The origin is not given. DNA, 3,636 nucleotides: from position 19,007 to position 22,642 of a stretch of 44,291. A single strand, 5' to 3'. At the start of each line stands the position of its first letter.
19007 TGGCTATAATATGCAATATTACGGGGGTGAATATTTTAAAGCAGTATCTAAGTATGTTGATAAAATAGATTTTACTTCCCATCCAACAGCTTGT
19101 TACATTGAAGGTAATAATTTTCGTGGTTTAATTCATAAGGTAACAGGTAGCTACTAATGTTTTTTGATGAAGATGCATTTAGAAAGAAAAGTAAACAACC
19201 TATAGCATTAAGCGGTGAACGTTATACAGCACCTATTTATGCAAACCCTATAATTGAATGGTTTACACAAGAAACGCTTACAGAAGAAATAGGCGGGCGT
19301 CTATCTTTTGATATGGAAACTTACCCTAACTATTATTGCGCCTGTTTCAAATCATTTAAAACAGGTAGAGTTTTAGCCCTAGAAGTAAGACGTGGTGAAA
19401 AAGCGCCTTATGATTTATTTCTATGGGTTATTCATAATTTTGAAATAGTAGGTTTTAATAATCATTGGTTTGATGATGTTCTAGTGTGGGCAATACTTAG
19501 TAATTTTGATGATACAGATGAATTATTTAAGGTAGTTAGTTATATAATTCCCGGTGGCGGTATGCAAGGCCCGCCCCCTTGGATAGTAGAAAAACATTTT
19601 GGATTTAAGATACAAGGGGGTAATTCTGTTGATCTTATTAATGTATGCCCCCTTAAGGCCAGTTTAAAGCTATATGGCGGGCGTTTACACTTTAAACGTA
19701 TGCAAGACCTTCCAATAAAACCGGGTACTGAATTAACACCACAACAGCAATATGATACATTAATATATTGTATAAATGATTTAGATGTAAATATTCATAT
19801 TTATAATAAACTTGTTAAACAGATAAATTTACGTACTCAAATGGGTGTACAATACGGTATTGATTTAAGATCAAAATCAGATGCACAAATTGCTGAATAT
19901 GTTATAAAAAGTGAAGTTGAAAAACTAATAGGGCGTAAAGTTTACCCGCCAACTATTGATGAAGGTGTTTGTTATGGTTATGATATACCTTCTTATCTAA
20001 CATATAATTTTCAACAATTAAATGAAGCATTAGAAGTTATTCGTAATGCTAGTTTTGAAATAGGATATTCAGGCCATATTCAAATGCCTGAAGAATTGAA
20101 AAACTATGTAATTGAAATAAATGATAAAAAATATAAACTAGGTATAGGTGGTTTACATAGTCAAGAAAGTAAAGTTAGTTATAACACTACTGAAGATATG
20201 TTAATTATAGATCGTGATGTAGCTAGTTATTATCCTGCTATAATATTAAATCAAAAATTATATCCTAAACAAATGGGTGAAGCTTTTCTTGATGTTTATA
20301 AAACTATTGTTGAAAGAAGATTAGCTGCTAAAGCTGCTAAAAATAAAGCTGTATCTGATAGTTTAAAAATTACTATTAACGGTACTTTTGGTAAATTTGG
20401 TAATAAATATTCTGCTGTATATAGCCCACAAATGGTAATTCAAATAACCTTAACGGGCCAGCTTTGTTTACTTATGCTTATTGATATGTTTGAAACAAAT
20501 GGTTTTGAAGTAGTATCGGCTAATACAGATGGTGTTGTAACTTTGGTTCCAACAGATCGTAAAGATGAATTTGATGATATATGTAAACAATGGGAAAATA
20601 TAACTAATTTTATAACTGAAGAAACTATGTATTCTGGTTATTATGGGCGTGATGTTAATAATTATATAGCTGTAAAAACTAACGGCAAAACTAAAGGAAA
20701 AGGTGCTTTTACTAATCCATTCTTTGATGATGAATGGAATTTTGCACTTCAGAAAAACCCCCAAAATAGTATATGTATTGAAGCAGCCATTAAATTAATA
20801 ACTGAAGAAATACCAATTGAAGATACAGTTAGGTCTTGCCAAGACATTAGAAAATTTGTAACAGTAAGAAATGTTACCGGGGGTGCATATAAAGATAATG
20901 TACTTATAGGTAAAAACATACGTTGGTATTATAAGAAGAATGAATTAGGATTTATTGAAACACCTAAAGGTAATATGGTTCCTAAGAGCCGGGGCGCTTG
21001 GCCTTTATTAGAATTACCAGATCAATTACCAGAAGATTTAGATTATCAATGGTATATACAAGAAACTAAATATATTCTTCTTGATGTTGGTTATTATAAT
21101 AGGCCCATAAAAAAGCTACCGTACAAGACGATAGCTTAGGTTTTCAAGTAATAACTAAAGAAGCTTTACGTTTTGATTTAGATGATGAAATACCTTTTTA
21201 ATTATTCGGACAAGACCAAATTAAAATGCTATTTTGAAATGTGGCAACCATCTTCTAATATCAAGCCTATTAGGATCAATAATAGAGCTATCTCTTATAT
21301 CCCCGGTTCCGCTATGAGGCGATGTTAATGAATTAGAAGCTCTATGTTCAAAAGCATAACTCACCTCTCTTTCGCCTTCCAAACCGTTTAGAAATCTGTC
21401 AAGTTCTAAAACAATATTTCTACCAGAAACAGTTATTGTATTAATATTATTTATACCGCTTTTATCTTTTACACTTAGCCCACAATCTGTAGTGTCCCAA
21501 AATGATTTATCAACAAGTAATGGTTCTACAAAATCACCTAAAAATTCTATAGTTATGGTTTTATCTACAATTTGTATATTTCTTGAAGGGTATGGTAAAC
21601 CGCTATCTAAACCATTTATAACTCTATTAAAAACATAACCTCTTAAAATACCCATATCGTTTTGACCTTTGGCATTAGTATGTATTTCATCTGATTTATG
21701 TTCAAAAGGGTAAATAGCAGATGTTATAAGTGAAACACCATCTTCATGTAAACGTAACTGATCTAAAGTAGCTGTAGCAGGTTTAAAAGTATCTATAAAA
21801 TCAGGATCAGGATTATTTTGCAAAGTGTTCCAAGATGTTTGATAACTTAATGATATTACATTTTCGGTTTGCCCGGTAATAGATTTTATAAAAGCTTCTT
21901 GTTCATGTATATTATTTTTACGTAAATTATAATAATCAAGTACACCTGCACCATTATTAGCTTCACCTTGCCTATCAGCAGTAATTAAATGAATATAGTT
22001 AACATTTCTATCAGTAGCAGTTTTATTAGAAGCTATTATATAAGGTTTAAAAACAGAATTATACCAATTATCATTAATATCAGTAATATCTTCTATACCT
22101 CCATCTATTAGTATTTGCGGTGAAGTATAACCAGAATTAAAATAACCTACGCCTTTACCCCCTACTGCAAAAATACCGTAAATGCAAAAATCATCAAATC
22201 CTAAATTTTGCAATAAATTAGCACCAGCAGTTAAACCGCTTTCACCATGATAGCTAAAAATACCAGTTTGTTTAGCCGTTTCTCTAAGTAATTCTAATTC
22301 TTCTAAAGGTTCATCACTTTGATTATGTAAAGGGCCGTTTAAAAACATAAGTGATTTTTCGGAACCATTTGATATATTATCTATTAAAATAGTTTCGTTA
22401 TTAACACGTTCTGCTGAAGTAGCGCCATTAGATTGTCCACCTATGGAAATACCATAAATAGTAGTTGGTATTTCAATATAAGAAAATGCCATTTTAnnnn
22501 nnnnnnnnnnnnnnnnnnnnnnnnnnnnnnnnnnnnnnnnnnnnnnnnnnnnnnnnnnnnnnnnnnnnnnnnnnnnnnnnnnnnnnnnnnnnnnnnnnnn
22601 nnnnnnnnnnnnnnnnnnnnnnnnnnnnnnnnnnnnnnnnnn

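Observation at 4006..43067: Dispersed ~20-bp quasi-palindromic motif (core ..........) in five copies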

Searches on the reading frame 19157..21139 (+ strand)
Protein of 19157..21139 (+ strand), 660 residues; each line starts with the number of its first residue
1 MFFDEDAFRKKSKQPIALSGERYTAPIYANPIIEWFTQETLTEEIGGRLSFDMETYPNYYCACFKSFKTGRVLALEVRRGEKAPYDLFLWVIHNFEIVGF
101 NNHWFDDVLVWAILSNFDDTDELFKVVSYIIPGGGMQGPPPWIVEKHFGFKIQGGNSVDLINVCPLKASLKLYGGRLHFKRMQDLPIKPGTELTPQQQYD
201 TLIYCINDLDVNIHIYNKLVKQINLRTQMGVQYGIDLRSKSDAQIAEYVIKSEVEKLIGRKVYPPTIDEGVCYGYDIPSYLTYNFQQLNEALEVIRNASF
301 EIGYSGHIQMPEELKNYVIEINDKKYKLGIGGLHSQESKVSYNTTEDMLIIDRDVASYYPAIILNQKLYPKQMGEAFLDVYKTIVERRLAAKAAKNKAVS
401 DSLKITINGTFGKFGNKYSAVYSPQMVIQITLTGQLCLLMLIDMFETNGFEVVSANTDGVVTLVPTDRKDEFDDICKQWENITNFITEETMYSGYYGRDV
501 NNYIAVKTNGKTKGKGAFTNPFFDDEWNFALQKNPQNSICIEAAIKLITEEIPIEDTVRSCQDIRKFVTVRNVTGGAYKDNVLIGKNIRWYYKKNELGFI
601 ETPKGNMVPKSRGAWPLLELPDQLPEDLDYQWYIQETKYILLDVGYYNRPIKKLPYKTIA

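Call 12: search_protein_families(library=phrogs, proteins=[window:19157-21139:+], max_evalue=0.001)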
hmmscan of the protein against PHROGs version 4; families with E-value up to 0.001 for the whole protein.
window:19157-21139:+ (660 aa): 4 families
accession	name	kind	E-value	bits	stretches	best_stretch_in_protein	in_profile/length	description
phrog_1252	-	DNA, RNA and nucleotide metabolism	7.1e-182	607.4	1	46-649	52-656/663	DNA polymerase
phrog_18505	-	DNA, RNA and nucleotide metabolism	2.7e-24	87.1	1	370-575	9-207/349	DNA polymerase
phrog_262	-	DNA, RNA and nucleotide metabolism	2e-07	30.5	1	371-472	480-594/856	DNA polymerase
phrog_1918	-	DNA, RNA and nucleotide metabolism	0.00037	20.6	1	386-464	25-103/382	DNA polymerase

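Call 23: find_homologous_proteins(query=window:19157-21139:+, max_evalue=1e-30)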
Query window:19157-21139:+ (660 aa): 7912 proteins with E <= 1e-30 among 8000 candidates; the best 120 are listed.
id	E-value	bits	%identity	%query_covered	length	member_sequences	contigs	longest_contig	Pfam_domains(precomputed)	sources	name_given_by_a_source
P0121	0.0e+0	1539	100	100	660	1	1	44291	-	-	-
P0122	0.0e+0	1236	80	100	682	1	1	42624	-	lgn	-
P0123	0.0e+0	1224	79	99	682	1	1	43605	-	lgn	-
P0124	4.9e-230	784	56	98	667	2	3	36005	-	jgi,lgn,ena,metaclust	metaclust:\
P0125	1.8e-188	646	48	99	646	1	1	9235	-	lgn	-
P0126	2.0e-188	646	48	99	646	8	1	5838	-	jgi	-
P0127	2.2e-185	636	48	99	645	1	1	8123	-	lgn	-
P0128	5.4e-184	632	50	95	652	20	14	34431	-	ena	-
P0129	1.3e-183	630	47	99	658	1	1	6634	-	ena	-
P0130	1.6e-183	630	47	99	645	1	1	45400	PF00136.27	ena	-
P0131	4.0e-180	619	46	98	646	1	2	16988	-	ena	-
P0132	2.1e-179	616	47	98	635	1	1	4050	-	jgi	jgi:hypothetical protein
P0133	3.4e-179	616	46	99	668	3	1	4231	-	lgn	-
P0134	5.6e-179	615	49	92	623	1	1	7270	-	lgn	-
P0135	2.0e-178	613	46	98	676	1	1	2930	-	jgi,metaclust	metaclust:\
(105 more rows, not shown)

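Call 24: find_encoding_contigs(protein=P0122, flank=10000, max_places=2)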
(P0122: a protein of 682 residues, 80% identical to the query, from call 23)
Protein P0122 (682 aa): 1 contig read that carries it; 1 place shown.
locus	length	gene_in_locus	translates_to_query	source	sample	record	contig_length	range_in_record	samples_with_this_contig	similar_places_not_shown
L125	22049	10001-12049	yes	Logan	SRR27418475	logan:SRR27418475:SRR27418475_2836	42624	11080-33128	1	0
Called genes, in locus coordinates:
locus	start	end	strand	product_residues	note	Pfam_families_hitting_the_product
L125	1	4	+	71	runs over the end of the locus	-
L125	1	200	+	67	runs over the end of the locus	-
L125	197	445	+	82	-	-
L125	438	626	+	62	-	-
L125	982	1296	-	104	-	-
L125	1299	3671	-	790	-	-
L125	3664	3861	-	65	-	-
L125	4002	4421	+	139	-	PF23791:DUF7173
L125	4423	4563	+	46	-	-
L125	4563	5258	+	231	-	PF13479:AAA_24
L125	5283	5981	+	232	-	PF05037:DUF669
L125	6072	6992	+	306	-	-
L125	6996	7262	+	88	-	-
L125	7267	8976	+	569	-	PF00270:DEAD, PF04851:ResIII, PF18766:SWI2_SNF2 (faint), PF00271:Helicase_C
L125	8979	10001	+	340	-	-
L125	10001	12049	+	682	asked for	-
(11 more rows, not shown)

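Call 25: find_encoding_contigs(protein=P0123, flank=10000, max_places=2)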
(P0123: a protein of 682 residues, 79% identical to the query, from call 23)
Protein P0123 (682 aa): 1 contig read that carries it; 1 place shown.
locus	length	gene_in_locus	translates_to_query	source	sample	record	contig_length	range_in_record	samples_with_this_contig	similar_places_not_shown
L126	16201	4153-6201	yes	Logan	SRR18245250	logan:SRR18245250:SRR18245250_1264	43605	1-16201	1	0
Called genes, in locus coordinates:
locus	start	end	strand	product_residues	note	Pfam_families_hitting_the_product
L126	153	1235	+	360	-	-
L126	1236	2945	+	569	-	PF00270:DEAD, PF04851:ResIII, PF18766:SWI2_SNF2 (faint), PF00271:Helicase_C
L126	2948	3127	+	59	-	-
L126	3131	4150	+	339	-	-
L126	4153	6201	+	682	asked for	-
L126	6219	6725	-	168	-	-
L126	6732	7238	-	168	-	-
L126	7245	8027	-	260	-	-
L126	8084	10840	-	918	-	-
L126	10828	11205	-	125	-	-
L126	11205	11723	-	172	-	PF08875:DUF1833 (weak)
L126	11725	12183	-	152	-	-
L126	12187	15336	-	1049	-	PF06791:TMP_2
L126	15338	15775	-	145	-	-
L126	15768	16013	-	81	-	PF23812:Phage_TAC_18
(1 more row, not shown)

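Call 26: find_encoding_contigs(protein=P0124, flank=10000, max_places=2)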
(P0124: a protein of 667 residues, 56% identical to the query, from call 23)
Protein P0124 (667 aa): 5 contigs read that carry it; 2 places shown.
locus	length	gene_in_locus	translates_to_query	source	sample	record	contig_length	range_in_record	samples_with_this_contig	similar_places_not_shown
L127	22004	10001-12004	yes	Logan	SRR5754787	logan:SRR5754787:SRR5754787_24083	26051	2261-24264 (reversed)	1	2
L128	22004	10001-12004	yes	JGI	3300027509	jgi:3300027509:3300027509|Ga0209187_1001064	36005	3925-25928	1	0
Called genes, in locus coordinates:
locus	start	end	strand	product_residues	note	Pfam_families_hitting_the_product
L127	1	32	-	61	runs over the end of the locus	-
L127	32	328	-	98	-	-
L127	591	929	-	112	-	-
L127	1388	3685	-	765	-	PF22763:NrS1-1_pol-like_HBD (weak), PF13148:DUF3987 (faint)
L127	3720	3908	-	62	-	-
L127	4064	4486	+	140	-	PF23791:DUF7173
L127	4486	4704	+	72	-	-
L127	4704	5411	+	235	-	PF13479:AAA_24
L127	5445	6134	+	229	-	-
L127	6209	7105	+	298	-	-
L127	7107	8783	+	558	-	PF00270:DEAD, PF04851:ResIII, PF00271:Helicase_C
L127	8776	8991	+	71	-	-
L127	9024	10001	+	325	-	-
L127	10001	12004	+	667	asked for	-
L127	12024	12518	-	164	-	-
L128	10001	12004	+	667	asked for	-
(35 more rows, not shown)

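Call 32: find_related_loci(query=A1, collection=viral_contigs, flank=10000)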
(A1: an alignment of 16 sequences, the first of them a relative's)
Query A1 (660 aa) in viral_contigs; peptide patterns used: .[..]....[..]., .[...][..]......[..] (x = any residue, [..] = any of these).
600 stretches matched a pattern (row limit reached: there are more); 588 encode a relative of the query (tblastn E <= 1e-3); the best 80 are kept; 80 distinct loci.
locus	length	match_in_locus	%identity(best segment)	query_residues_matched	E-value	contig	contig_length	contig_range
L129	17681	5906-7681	48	48-646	7e-176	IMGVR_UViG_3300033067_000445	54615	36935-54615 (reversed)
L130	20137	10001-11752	48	51-646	2e-175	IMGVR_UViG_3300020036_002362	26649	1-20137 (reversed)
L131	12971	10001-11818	47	38-647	7e-175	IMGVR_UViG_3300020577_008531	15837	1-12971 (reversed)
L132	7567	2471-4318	47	33-649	5e-175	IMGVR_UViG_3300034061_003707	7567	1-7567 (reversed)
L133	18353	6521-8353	47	48-653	2e-174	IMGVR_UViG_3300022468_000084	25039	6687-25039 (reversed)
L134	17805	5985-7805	47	48-649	8e-174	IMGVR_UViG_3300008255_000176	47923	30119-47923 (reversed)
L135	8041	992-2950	45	1-647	3e-174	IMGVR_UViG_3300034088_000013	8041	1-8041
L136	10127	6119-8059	43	2-650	8e-173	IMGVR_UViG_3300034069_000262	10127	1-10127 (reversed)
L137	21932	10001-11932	45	1-649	7e-173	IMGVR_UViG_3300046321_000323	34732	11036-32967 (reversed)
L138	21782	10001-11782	47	49-646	5e-173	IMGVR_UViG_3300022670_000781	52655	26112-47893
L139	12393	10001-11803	47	46-649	5e-172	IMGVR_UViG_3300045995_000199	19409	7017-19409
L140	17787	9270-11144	45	8-652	2e-170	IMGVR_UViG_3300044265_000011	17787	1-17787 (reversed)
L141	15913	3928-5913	43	1-645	1e-169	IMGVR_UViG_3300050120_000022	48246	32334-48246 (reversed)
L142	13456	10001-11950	43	2-652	2e-169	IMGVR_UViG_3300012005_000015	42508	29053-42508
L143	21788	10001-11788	46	48-646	5e-169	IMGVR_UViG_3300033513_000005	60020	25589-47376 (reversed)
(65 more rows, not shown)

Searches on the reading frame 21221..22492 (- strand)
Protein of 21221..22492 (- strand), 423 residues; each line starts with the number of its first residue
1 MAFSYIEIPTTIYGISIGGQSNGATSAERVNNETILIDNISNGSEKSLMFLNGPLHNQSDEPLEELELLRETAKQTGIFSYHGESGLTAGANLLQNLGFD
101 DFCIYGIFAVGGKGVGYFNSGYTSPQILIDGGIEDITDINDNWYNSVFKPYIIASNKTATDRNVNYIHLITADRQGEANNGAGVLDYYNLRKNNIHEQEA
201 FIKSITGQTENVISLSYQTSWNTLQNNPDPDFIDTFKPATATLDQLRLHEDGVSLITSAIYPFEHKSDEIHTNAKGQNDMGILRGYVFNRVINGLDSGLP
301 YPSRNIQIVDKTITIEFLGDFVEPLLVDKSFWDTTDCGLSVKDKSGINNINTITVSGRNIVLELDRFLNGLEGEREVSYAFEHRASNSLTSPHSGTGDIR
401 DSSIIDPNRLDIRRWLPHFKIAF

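Call 12: search_protein_families(library=phrogs, proteins=[window:21221-22492:-], max_evalue=0.001)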
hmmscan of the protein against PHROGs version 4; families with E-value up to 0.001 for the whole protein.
window:21221-22492:- (423 aa): 2 families
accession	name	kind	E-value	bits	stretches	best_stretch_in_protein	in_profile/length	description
phrog_4201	-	tail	1.4e-19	71.3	1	174-421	424-671/676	tail fiber protein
phrog_26934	-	unknown function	1e-05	24.9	1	197-403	789-976/998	-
